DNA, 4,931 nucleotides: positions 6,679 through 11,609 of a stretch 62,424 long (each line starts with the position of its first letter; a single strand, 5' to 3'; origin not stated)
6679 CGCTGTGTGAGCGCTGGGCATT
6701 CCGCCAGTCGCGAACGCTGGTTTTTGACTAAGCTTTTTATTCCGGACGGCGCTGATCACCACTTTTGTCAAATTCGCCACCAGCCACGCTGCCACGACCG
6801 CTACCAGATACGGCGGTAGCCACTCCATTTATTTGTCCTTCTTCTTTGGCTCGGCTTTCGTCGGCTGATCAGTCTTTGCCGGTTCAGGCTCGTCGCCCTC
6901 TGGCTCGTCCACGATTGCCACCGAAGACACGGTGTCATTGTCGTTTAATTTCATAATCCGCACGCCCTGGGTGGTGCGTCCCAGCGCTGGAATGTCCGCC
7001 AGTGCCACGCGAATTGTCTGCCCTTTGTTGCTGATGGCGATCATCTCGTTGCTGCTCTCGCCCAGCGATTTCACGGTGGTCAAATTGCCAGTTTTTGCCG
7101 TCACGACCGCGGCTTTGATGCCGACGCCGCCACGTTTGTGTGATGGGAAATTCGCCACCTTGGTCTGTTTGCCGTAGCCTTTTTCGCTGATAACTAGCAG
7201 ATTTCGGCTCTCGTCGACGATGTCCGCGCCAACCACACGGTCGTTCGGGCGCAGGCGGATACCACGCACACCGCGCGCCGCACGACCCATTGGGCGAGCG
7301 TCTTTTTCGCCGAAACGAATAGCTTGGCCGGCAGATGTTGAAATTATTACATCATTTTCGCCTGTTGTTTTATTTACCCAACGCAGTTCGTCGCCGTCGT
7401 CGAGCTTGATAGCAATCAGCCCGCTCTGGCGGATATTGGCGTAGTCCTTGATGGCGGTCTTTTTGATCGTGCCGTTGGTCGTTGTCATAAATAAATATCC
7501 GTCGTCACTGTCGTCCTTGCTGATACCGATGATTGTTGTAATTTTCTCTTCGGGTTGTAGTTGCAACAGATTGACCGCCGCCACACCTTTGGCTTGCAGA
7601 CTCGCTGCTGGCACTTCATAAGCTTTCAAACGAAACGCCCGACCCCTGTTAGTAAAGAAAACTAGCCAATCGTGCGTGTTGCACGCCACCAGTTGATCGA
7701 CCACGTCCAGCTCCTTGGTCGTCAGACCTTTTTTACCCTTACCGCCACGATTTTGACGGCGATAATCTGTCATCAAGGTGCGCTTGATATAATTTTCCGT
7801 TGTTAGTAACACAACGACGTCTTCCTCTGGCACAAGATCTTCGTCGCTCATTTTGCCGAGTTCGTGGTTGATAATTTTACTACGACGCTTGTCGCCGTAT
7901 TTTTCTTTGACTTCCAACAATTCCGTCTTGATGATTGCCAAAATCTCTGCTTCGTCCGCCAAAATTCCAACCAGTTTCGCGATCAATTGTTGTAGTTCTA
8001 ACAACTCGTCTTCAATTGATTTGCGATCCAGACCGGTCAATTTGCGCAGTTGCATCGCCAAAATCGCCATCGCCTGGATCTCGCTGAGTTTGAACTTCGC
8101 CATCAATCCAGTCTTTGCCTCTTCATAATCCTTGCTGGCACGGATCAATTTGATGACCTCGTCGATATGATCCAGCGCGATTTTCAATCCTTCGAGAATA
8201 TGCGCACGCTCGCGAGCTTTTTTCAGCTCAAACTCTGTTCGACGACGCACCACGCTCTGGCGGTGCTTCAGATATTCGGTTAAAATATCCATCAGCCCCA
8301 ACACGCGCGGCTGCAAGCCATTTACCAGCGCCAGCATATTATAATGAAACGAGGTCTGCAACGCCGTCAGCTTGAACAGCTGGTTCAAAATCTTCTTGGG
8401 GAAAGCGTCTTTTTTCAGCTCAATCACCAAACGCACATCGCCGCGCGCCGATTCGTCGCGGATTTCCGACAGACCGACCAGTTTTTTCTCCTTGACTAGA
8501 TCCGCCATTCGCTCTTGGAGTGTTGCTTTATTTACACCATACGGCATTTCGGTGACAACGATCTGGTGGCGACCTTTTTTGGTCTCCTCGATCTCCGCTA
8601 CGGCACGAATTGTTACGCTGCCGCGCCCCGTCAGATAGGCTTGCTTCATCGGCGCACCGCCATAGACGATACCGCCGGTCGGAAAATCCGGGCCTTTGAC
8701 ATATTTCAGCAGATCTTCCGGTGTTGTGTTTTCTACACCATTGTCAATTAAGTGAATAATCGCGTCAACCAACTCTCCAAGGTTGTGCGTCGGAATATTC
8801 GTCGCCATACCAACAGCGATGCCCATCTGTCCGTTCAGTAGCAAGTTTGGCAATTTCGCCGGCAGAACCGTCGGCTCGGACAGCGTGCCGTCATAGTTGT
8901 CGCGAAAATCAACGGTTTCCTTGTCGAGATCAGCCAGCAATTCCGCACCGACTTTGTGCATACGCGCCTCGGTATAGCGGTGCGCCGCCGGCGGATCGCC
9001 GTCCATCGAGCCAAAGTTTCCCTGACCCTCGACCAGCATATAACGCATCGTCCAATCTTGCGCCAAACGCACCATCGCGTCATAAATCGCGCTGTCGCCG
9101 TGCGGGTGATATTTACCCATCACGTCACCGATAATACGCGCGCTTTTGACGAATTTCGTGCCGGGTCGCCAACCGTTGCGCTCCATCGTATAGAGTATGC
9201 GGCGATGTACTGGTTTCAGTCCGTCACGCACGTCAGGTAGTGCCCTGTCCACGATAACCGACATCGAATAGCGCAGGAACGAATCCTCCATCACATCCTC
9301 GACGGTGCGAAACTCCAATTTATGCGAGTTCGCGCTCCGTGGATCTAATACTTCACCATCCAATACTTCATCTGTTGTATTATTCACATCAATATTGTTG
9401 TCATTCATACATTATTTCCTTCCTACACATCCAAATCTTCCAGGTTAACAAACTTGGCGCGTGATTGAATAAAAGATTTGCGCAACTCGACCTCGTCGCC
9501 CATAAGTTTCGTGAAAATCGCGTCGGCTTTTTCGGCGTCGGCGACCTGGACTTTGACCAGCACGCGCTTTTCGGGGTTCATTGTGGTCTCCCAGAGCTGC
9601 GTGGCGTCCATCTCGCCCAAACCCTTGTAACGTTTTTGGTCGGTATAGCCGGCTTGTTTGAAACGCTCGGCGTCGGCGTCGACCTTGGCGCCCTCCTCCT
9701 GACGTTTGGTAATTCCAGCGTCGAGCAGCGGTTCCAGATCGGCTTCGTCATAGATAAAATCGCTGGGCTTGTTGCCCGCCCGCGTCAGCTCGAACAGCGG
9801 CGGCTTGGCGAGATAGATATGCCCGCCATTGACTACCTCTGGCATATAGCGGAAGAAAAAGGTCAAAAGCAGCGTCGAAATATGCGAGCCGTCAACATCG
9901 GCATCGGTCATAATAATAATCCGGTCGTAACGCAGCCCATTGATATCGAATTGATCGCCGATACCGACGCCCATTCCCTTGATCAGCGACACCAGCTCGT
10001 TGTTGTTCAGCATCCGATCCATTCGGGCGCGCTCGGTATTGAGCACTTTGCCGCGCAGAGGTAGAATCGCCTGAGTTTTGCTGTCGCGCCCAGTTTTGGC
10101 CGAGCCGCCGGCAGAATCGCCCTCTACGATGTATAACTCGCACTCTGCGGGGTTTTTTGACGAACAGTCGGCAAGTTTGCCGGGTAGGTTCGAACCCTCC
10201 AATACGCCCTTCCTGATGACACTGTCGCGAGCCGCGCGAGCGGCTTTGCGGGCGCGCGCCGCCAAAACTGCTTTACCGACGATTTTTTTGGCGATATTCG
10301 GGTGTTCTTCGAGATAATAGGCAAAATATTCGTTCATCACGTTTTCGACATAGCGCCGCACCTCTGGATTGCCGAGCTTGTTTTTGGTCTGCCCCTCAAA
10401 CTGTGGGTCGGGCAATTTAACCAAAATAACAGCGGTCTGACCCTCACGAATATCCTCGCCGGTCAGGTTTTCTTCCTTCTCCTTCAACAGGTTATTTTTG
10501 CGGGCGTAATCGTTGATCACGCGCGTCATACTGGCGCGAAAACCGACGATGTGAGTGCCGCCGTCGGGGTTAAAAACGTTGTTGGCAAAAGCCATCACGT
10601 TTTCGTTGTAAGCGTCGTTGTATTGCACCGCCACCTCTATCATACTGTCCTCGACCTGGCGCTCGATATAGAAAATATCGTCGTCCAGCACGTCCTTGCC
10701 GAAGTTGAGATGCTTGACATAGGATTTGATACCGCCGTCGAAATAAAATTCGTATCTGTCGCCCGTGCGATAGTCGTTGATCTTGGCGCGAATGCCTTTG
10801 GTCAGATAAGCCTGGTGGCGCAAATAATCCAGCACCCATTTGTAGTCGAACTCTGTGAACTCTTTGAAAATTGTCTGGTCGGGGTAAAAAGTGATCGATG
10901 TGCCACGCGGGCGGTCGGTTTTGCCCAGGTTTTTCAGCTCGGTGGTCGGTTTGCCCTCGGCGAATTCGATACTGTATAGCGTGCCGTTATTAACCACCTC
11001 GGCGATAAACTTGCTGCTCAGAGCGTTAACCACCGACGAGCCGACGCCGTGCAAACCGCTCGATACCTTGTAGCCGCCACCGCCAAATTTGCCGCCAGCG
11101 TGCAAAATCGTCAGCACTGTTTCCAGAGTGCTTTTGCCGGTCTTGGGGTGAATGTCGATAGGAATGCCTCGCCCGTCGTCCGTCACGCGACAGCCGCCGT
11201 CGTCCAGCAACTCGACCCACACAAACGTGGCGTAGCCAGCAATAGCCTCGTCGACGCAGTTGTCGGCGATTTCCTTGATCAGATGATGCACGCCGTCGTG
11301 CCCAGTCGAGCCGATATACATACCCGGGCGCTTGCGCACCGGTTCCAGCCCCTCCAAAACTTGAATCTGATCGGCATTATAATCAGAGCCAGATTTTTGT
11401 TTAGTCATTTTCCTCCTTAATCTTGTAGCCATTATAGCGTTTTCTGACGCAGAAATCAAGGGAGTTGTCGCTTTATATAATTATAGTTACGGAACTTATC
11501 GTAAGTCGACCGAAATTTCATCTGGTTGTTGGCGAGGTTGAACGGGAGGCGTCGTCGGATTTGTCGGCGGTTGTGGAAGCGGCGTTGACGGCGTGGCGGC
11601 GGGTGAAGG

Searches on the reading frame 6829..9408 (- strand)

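Call 50: search_protein_families(library=pfam, proteins=[window:6829-9408:-], max_evalue=0.00001)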
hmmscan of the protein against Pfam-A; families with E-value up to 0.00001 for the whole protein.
window:6829-9408:- (859 aa): 2 families
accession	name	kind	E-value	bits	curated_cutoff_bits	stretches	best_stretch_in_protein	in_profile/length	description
PF00521.26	DNA_topoisoIV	-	2.2e-161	538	31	1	55-497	1-431/432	DNA gyrase/topoisomerase IV, subunit A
PF03989.18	DNA_gyraseA_C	-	5.8e-64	211.7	27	6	788-834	2-48/48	DNA gyrase C-terminal domain, beta-propeller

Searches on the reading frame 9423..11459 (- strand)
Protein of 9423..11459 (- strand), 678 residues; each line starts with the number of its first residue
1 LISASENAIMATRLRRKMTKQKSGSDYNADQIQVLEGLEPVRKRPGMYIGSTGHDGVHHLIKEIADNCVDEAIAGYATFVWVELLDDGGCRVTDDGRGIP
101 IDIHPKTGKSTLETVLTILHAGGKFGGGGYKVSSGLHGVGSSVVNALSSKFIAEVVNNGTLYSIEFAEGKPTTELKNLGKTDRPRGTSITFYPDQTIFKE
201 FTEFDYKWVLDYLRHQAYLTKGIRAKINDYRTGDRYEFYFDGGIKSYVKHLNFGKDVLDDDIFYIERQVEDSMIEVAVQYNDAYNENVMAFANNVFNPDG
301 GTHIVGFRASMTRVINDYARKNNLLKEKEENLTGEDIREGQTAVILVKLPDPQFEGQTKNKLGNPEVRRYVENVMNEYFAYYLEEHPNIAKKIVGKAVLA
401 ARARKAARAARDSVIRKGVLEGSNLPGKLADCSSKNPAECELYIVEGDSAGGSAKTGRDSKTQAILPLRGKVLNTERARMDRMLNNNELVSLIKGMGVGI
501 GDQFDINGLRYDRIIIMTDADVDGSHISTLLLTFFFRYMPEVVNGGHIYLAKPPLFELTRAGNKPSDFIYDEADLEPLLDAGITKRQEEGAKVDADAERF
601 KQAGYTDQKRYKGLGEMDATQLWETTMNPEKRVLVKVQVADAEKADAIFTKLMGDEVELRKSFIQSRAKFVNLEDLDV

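Call 50: search_protein_families(library=pfam, proteins=[window:9423-11459:-], max_evalue=0.00001)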
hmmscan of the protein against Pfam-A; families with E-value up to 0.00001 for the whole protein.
window:9423-11459:- (678 aa): 4 families
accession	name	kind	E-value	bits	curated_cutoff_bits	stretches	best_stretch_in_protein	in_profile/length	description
PF00204.31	DNA_gyraseB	-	6.3e-60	202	27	1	243-412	1-172/173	DNA gyrase B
PF00986.26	DNA_gyraseB_C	-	4.9e-27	94.3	29.8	1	609-665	7-63/63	DNA gyrase B subunit, carboxyl terminus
PF01751.28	Toprim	-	6.9e-17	61.9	23.1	1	441-552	1-95/96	Toprim domain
PF02518.31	HATPase_c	-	2.5e-12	47.7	26.4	1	55-195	4-109/111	Histidine kinase-, DNA gyrase B-, and HSP90-like ATPase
